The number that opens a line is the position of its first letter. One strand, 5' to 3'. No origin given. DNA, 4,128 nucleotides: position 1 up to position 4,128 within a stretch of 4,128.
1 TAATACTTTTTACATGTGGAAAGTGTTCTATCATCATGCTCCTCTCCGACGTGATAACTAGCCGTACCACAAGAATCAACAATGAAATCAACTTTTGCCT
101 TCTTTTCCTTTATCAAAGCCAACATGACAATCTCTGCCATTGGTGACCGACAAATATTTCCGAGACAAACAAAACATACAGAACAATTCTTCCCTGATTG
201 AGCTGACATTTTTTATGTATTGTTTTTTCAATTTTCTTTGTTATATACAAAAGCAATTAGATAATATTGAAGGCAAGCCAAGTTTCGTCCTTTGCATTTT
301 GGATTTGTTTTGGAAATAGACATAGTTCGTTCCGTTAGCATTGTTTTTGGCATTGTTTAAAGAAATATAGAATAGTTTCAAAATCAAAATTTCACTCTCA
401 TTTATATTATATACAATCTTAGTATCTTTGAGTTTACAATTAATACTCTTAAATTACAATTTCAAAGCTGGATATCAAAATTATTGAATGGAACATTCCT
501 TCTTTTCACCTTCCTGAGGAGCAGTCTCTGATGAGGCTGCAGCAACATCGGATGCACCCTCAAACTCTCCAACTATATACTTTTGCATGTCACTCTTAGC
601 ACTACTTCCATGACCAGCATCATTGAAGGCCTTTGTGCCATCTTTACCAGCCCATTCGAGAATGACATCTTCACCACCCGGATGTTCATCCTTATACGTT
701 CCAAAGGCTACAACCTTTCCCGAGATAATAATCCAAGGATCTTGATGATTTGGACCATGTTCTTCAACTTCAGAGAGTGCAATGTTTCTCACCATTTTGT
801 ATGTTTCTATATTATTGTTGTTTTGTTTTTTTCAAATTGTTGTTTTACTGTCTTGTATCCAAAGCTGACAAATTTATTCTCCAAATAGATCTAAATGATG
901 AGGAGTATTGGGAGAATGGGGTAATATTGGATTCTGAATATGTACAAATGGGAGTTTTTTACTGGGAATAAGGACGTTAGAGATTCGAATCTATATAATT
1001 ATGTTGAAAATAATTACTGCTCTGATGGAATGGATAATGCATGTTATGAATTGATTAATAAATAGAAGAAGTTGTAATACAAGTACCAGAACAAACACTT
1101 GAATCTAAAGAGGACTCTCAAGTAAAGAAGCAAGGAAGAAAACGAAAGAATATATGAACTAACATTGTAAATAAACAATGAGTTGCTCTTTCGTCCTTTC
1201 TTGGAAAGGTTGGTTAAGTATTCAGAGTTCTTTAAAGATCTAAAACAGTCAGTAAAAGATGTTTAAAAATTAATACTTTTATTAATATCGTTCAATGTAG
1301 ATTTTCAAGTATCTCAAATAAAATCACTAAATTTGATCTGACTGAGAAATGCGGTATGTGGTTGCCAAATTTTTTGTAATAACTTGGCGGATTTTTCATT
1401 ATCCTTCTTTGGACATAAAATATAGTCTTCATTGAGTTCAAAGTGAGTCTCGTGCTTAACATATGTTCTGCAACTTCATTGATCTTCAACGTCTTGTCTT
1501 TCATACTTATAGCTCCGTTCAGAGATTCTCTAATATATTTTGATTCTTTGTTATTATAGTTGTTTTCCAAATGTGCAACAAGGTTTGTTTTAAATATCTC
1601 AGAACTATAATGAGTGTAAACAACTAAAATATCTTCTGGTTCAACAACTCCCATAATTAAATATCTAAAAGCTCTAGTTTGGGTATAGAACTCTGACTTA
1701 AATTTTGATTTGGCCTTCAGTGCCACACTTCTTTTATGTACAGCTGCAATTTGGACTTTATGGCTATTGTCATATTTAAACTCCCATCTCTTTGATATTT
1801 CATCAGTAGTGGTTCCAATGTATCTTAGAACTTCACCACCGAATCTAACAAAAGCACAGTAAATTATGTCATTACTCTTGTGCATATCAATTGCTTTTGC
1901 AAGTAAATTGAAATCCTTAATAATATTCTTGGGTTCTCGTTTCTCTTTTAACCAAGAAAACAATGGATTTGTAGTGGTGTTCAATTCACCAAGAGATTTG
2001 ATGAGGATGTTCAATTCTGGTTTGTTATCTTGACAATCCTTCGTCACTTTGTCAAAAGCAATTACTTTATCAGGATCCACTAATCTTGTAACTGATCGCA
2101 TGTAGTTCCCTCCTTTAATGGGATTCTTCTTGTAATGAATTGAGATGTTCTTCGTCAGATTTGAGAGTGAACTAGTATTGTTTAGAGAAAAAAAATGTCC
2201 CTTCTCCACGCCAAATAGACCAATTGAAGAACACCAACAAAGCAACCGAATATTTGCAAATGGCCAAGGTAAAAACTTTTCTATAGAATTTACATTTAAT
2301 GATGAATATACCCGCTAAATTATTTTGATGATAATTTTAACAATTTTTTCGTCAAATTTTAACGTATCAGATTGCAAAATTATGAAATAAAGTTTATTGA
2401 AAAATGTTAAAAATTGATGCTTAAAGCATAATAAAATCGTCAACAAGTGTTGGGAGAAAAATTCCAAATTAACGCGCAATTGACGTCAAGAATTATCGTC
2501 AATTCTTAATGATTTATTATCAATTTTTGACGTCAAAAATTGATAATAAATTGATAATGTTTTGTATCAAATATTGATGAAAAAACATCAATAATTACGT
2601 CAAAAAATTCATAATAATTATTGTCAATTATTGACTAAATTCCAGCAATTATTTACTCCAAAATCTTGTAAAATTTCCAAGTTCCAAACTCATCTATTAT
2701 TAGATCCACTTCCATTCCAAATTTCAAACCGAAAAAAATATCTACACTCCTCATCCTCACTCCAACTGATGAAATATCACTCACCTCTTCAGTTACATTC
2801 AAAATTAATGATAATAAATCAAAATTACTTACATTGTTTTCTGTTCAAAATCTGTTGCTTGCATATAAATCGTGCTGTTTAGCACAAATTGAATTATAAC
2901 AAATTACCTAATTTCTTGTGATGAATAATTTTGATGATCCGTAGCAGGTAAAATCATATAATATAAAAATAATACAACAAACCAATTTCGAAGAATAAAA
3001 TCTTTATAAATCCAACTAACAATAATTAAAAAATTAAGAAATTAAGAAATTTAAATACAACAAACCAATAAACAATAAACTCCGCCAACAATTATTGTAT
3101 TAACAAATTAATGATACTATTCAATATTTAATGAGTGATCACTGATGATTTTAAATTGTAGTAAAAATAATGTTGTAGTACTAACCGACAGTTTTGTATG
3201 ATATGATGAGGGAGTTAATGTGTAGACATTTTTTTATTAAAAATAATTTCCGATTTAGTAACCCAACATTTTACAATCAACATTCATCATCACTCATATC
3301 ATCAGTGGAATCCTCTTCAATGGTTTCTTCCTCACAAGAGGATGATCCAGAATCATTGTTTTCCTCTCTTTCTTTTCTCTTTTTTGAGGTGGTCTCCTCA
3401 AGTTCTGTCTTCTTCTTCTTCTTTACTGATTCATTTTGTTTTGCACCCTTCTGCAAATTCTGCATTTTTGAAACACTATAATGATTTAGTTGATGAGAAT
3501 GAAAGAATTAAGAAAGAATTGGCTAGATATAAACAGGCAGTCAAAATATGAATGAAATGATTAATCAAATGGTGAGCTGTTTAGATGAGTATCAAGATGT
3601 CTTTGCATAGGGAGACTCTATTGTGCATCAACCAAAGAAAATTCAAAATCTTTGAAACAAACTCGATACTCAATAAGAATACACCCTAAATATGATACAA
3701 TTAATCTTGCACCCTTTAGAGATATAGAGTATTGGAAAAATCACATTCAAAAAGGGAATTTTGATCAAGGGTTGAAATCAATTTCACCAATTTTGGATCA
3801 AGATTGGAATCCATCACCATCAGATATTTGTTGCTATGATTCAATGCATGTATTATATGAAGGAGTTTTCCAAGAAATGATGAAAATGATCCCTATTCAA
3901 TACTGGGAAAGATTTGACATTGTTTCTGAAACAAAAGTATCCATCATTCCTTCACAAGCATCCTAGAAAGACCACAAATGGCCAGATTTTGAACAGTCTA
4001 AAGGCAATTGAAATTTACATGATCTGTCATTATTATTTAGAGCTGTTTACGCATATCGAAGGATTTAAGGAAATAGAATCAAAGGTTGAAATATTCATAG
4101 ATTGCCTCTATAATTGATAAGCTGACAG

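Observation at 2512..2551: Perfect 40-bp palindrome centred on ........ directly upstream of the nuclease ORF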

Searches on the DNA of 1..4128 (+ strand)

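Call 59: search_rna_families(source=window, threshold=evalue, max_evalue=1)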
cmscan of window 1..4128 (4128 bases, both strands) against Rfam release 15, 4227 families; matches with E-value up to 1: 1.
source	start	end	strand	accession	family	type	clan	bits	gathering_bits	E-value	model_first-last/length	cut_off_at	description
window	2512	2551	-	RF04145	MIR8706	Gene; miRNA;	-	21.7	95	0.91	1-101/101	no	MIR8706 microRNA precursor family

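Call 82: search_dna_similar(query=window:2250-3280:+, collection=plasmids, mode=distant, max_rows=8)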
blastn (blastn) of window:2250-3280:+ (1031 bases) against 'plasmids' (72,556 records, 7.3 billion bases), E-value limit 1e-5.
No match.

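Call 83: search_dna_similar(query=window:2250-3280:+, collection=phages, mode=distant, max_rows=8)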
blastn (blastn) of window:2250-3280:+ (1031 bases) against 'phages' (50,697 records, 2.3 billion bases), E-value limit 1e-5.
No match.

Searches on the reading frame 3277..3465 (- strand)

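Call 5: search_protein_families(library=pfam, proteins=[window:3277-3465:-], max_evalue=0.1)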
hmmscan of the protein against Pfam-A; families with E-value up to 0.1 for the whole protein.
window:3277-3465:- (62 aa): 0 families

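Call 15: search_protein_families(library=pfam, proteins=[window:3277-3465:-], max_evalue=10)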
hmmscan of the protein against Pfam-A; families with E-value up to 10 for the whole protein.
window:3277-3465:- (62 aa): 3 families
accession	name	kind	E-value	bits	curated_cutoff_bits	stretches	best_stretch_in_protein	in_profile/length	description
PF05501.16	DUF755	-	0.31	11.8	29.1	1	7-54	73-122/122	Domain of unknown function (DUF755)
PF25184.1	YxzE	-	0.99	10.9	40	1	18-55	34-54/65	YxzE-like putative bacteriocin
PF11705.13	RNA_pol_3_Rpc31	-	5.9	7.3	30.2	1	5-60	142-198/212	DNA-directed RNA polymerase III subunit Rpc31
